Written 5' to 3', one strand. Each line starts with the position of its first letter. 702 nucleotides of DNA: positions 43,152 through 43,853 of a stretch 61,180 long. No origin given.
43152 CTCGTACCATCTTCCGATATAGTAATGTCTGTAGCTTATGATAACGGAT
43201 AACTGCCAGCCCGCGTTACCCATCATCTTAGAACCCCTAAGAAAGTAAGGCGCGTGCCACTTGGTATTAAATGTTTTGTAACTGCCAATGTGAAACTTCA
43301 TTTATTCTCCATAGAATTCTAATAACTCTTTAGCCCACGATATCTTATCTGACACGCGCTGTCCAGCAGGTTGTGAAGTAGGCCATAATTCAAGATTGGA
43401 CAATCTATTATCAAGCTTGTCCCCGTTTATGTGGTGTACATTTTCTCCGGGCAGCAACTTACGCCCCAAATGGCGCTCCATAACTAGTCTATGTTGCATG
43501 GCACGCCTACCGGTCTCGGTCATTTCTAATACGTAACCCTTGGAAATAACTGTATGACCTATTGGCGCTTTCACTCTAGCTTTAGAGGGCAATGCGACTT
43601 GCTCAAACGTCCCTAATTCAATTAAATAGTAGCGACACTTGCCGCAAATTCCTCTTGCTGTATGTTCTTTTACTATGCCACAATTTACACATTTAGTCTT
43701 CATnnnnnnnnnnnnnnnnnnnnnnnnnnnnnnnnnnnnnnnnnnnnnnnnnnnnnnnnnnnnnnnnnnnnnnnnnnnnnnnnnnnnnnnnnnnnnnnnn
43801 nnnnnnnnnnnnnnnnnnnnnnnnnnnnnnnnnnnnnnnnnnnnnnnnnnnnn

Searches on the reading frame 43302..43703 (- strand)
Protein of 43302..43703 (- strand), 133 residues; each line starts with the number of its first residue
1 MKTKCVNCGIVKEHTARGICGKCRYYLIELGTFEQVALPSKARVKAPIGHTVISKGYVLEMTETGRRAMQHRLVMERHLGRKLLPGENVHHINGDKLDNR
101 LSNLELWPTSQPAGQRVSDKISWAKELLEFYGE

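Call 63: search_protein_families(library=pfam, max_evalue=0.001, proteins=[window:43302-43703:-])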
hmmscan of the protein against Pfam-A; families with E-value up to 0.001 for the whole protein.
window:43302-43703:- (133 aa): 1 family
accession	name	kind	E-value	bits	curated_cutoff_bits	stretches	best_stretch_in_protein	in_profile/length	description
PF13392.12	HNH_3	-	6.5e-12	45.3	24.8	1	71-111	4-43/46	HNH endonuclease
